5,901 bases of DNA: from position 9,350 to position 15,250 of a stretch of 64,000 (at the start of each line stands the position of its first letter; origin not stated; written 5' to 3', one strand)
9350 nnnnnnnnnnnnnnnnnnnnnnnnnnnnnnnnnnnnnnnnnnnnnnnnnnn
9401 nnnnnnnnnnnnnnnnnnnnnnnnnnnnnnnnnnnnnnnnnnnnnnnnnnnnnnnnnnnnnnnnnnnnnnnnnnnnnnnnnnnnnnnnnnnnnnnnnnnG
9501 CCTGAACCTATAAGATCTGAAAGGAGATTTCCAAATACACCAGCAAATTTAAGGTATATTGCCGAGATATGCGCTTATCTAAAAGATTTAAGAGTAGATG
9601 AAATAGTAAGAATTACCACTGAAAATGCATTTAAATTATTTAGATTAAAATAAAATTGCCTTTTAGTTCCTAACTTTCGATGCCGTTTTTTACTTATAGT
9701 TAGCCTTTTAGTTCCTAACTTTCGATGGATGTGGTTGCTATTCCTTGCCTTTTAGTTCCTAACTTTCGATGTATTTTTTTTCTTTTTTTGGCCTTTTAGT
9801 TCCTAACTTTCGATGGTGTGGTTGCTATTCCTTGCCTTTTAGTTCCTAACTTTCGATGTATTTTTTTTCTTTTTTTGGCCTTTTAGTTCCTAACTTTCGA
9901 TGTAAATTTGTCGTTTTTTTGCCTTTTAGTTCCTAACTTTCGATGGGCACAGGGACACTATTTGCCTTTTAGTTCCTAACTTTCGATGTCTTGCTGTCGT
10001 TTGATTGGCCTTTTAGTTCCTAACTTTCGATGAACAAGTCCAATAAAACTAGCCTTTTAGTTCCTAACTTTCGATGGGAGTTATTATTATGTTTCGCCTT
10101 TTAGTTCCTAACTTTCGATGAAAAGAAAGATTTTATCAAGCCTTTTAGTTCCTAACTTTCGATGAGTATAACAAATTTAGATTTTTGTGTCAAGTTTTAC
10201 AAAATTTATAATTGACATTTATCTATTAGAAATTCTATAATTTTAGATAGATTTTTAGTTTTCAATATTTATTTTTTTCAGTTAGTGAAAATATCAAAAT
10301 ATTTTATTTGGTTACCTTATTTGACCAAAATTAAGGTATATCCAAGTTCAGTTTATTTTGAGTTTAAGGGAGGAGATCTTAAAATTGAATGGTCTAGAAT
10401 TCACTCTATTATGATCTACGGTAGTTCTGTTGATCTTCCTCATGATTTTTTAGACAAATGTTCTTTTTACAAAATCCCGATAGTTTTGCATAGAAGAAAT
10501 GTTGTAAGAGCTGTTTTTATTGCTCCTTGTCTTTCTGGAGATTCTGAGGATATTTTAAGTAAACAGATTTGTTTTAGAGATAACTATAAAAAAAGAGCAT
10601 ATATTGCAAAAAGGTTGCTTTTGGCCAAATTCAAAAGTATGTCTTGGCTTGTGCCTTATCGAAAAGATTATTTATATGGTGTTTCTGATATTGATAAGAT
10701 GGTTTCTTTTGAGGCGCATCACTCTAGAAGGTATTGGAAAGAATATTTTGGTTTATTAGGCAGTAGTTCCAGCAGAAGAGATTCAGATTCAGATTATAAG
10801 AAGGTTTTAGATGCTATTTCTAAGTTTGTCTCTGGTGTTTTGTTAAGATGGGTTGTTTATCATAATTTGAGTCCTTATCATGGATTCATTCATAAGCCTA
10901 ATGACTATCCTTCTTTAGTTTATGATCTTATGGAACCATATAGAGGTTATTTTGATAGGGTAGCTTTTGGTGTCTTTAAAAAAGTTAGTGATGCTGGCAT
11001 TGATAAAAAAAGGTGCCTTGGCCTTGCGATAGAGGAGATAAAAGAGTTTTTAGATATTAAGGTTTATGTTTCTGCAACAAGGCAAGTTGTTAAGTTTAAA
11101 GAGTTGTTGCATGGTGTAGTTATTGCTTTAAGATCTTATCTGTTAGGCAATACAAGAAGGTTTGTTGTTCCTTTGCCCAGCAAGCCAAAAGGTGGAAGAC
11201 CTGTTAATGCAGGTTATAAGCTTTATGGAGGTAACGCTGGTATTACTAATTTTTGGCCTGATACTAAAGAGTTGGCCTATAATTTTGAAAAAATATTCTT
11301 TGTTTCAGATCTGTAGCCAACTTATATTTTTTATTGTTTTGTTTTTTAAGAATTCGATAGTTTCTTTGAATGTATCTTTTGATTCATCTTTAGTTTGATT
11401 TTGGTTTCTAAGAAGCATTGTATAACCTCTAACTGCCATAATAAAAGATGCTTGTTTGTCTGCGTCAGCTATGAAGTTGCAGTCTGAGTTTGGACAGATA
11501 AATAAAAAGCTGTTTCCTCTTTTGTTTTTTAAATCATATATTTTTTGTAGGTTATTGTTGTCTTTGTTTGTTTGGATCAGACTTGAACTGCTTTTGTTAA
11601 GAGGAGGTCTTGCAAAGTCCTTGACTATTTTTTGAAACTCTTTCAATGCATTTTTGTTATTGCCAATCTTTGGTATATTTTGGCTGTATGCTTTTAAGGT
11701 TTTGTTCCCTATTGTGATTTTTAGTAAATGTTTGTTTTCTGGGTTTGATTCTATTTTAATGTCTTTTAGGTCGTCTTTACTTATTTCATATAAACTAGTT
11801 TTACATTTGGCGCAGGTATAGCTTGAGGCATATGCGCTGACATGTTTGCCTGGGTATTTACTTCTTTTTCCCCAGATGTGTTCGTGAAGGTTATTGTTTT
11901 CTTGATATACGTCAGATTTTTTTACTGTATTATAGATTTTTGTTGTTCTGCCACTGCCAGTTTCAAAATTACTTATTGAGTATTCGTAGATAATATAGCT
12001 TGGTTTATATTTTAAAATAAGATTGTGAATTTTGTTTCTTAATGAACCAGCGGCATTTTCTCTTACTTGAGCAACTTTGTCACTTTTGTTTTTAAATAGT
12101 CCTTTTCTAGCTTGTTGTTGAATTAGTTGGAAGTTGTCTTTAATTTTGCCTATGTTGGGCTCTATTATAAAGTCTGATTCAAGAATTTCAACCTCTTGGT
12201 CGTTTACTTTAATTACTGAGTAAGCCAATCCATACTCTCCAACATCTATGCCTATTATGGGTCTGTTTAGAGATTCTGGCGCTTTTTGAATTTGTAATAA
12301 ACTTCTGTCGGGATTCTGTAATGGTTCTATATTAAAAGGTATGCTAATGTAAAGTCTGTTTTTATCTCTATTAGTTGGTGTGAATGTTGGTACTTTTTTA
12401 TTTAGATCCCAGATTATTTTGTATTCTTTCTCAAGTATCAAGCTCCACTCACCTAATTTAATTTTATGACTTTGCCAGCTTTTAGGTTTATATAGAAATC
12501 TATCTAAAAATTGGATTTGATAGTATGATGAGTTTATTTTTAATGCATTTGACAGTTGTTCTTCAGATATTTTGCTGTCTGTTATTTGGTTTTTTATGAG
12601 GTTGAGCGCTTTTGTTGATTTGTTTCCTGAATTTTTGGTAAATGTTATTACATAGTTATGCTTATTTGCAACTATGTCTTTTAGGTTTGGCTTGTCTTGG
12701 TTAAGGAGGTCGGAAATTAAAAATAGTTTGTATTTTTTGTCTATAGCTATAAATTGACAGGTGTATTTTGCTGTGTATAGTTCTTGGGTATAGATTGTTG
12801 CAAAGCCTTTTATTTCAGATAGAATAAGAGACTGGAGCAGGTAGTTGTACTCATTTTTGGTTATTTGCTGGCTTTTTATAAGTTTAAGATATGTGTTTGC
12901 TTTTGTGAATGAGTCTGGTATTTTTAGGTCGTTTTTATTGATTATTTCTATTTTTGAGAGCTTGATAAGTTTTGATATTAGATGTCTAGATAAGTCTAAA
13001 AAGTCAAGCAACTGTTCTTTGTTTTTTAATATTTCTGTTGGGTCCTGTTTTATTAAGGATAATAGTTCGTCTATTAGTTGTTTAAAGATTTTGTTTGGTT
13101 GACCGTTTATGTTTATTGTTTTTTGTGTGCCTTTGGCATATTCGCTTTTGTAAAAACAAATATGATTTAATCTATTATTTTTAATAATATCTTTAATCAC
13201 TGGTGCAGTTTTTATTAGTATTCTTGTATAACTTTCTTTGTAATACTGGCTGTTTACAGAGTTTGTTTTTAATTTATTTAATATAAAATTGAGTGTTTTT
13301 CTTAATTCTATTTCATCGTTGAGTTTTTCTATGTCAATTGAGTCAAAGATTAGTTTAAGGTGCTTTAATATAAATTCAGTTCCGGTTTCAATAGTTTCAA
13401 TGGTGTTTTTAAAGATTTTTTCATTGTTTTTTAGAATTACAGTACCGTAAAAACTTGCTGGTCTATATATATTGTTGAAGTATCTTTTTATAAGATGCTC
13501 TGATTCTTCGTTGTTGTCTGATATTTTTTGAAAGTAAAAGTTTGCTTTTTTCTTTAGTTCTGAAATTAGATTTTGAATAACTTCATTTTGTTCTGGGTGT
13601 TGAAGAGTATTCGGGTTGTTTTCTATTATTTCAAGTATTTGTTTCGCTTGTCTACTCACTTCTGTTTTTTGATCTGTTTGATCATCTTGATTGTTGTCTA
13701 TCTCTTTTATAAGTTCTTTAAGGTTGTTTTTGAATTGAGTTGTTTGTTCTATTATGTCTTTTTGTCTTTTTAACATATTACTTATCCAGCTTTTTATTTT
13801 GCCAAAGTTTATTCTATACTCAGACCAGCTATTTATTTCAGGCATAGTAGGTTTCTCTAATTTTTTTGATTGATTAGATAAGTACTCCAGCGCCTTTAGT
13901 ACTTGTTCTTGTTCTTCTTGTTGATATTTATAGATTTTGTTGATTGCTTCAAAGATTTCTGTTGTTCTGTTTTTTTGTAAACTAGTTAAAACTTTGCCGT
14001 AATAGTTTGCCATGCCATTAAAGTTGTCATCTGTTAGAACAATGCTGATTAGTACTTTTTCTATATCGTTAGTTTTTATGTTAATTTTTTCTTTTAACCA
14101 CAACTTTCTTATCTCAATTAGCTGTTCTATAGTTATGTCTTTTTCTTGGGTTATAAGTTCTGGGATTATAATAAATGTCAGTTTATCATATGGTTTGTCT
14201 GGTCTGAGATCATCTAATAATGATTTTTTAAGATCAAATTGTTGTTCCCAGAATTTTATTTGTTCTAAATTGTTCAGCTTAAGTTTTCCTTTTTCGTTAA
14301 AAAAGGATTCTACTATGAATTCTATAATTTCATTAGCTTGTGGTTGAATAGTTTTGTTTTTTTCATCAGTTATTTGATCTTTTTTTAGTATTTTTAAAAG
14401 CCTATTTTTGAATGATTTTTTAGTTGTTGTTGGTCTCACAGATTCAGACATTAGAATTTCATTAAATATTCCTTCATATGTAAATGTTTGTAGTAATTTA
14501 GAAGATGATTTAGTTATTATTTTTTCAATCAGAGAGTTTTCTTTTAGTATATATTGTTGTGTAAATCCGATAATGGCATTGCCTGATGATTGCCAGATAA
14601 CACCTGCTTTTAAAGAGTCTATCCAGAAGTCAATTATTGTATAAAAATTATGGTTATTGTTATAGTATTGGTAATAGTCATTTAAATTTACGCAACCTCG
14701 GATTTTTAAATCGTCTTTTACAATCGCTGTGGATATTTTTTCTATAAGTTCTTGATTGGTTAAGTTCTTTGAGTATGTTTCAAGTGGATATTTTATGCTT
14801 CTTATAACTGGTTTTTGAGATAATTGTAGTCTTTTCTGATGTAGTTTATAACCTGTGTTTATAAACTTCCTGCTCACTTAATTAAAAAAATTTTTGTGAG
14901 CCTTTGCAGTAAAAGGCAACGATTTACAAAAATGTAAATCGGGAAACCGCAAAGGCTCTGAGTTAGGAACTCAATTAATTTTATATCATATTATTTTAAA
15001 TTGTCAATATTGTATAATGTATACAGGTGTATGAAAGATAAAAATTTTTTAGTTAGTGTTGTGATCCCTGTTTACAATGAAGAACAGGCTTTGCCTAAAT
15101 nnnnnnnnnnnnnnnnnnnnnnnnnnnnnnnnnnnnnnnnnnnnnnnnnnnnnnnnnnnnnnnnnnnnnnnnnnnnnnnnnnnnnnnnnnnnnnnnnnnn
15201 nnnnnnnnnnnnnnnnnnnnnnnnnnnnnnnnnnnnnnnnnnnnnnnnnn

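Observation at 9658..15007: Compact single-effector type V CRISPR-Cas locus (Cas12d/CasY-like): array + cas1 only + 1190-aa RuvC effector + anti-repeat RNA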

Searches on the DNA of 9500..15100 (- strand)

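Call 80: search_rna_families(source=window, start=9500, end=15100, threshold=evalue, max_evalue=1)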
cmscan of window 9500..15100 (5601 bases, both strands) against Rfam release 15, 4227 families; matches with E-value up to 1: 0.
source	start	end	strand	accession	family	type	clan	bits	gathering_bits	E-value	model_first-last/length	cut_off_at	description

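Call 81: build_rna_model(alignment_id=A2, structure=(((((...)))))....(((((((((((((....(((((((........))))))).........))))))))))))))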
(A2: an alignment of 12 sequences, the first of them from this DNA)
Model R1 built from alignment A2 (12 sequences, 78 columns); structure: as given.
model positions 73; base pairs 25; branch points 1; effective number of sequences 2.28; information 0.773 bits per position. Calibrated on 0.2 Mb of random sequence (short: E-values are rough).
structure used (alignment columns):
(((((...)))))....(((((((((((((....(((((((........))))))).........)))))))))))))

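Call 82: search_with_rna_model(model_id=R1, sources=[window, L001, L003, L004, L006, L007, L008, L009, L012, L013, L014, L015, L016, L017, L018, L019, L020, L021, L022, L023, L024, L026, L027, L028, L029, L030, L032, L033, L034, L036, L037, L038, L039, L041, L042, L043, L044, L045, L046, L048], max_evalue=1)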
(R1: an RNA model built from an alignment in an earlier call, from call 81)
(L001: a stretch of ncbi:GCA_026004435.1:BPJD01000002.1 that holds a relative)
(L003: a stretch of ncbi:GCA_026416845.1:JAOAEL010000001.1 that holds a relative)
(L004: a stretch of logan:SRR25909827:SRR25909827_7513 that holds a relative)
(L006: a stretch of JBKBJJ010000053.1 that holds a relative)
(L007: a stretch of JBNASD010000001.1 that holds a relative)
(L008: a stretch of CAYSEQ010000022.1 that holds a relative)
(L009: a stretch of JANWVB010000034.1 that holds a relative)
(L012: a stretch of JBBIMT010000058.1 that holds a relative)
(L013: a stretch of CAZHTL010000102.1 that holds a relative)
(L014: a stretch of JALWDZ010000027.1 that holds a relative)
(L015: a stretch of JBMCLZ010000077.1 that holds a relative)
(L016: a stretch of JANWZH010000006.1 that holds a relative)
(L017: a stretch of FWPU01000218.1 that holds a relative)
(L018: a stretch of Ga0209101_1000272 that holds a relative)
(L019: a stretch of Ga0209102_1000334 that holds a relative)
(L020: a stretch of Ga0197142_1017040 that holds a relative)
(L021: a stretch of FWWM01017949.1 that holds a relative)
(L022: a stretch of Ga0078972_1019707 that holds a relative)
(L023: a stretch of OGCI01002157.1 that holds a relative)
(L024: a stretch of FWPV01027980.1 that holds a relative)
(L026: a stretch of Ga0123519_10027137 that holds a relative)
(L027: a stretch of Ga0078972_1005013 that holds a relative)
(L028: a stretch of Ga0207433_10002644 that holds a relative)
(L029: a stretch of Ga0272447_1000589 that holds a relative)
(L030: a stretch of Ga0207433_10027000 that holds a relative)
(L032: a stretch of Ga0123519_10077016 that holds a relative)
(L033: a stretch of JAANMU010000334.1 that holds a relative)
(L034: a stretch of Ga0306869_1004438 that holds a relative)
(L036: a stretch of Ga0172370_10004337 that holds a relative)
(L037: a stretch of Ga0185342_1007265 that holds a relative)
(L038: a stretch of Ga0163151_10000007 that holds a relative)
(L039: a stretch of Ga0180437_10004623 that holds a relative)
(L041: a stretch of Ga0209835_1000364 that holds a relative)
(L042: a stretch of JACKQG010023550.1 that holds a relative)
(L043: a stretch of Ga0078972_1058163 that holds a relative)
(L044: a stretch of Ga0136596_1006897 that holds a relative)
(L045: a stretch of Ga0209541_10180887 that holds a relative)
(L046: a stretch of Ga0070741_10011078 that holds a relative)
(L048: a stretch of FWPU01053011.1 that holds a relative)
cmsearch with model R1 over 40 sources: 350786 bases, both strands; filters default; matches with E-value up to 1: 62.
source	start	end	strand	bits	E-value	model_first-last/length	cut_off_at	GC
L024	185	257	+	91.4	1.5e-22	1-73/73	no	0.49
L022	859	933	+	89.6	4.9e-22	1-73/73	no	0.52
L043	1307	1376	+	89.5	5.3e-22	1-73/73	no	0.53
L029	3878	3947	+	87.9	1.4e-21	1-73/73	no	0.54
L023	3910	3981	+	87.8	1.5e-21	1-73/73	no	0.5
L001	3908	3980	+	84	1.7e-20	1-73/73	no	0.51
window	14898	14972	-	83.4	2.6e-20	1-73/73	no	0.43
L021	3894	3966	+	83.3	2.7e-20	1-73/73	no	0.49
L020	168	243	+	77.3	1.3e-18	1-73/73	no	0.46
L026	404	473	+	76.8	1.7e-18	1-73/73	no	0.59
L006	660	730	+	76.6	1.9e-18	1-73/73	no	0.59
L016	3886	3959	+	64.4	4.7e-15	1-73/73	no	0.5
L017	3855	3949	+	53.5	5e-12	1-73/73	no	0.59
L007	3864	3958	+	53.5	5.2e-12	1-73/73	no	0.6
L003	3864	3963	+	49.3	7.3e-11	1-73/73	no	0.58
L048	1369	1466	+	49.1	8.5e-11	1-73/73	no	0.53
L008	266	362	+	47.4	2.5e-10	1-73/73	no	0.56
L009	3833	3931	+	47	3.2e-10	1-73/73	no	0.58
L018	3871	3964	+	45.7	7.5e-10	1-73/73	no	0.54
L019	232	325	+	43.9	2.3e-09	1-73/73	no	0.54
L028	3859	3955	+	42.9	4.6e-09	1-73/73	no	0.49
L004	3893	3991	+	42.3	6.5e-09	1-73/73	no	0.54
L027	3863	3957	+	40.9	1.6e-08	1-73/73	no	0.53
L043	1321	1395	-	23.7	0.00098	1-73/73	no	0.43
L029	3892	3966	-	23.6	0.001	1-73/73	no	0.44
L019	247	340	-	23.6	0.001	1-73/73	no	0.51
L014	1706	1764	+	22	0.0029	1-73/73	no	0.58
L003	3879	3975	-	20.5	0.0073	1-73/73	no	0.55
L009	3848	3943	-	20.3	0.0087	1-73/73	no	0.52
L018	3886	3979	-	20.1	0.0096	1-73/73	no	0.49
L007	3879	3970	-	20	0.01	1-73/73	no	0.54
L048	1386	1479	-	19.5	0.014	1-73/73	no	0.47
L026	420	488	-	19.4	0.015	1-73/73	no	0.52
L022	874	948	-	18.6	0.025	1-73/73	no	0.41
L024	5615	5665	-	18.6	0.026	1-73/73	no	0.33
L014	84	134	+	18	0.037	1-73/73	no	0.45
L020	185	259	-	17.9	0.039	1-73/73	no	0.39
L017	3870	3961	-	17.8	0.042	1-73/73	no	0.59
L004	9330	9378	-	17.5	0.05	1-73/73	no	0.41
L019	5839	5887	-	16.9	0.074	1-73/73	no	0.47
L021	8974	9024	-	16.7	0.086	1-73/73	no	0.47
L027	3876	3968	-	16.4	0.1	1-73/73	no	0.49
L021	8851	8892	-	15.6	0.17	1-73/73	no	0.55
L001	8782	8828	-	15.5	0.18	1-73/73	no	0.34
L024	5179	5228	-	15.5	0.19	1-73/73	no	0.4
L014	391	441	+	15.1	0.24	1-73/73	no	0.41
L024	5878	5928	-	14.8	0.28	1-73/73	no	0.41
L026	5633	5677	-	14.8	0.29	1-73/73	no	0.36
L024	5438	5488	-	14.7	0.3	1-73/73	no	0.55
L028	3875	3968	-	14.7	0.31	1-73/73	no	0.47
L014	479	528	+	14.5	0.35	1-73/73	no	0.54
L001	9124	9173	-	14.4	0.36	1-73/73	no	0.32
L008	282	376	-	14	0.47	1-73/73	no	0.55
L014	304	353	+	14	0.47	1-73/73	no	0.48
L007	9015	9063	-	13.7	0.57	1-73/73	no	0.45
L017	9014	9067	-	13.6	0.64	1-73/73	no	0.35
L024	5966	6016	-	13.4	0.71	1-73/73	no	0.37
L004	3911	4010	-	13.3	0.75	1-73/73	no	0.52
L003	9036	9084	-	12.9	0.97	1-73/73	no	0.37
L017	9365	9413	-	12.9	0.99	1-73/73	no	0.41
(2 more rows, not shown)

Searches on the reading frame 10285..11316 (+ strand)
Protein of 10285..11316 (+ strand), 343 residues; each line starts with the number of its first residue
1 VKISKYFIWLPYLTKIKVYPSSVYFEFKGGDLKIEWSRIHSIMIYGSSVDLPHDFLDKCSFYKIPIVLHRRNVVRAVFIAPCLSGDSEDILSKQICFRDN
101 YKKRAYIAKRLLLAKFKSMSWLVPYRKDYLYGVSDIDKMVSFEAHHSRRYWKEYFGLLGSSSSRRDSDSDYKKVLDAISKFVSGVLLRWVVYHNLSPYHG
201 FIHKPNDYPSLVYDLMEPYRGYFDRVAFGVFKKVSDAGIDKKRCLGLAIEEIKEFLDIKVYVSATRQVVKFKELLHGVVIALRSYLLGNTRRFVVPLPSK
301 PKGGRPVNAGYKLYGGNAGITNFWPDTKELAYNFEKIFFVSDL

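Call 6: search_protein_families(library=pfam, proteins=[window:10285-11316:+], max_evalue=0.1)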
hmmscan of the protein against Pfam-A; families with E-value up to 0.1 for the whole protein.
window:10285-11316:+ (343 aa): 1 family
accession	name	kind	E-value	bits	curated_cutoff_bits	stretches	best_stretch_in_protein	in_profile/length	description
PF01867.21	Cas_Cas1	-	6.8e-18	65.3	22.3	1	16-233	10-252/283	CRISPR associated protein Cas1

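Call 7: search_protein_families(library=ncbifam, proteins=[window:10285-11316:+], max_evalue=0.1)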
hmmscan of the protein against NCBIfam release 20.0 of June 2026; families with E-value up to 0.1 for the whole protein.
window:10285-11316:+ (343 aa): 8 families
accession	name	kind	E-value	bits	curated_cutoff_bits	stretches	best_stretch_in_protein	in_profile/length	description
TIGR00287.1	cas1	equivalog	8.8e-18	64.5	71.7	1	18-248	13-273/327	CRISPR-associated endonuclease Cas1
TIGR03639.1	cas1_NMENI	exception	1.4e-10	41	120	1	15-243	11-247/278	type II CRISPR-associated endonuclease Cas1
TIGR03641.1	cas1_HMARI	exception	1.5e-06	27.7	304.1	1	21-220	16-234/324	type I-B CRISPR-associated endonuclease Cas1b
TIGR04329.1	cas1_PREFRAN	exception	0.00084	18.5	300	1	132-225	149-244/317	type V CRISPR-associated endonuclease Cas1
TIGR04093.1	cas1_CYANO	exception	0.0053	15.7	385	1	127-223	145-247/334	type I-D CRISPR-associated endonuclease Cas1d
NF049935.1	cas4g_cas1g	exception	0.0056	15.2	560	1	184-221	415-457/546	CRISPR-associated endonuclease Cas4g/Cas1g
TIGR03640.1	cas1_DVULG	exception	0.04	13.1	385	0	195-232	224-263/340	type I-C CRISPR-associated endonuclease Cas1c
TIGR03638.1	cas1_ECOLI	exception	0.048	12.9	215.6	1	88-221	92-221/269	type I-E CRISPR-associated endonuclease Cas1e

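Call 76: search_solved_structures(query=window:10285-11316:+, max_evalue=0.001, show_alignments=2)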
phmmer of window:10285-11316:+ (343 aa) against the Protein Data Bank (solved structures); distinct sequences matched with E-value up to 0.001: 0.
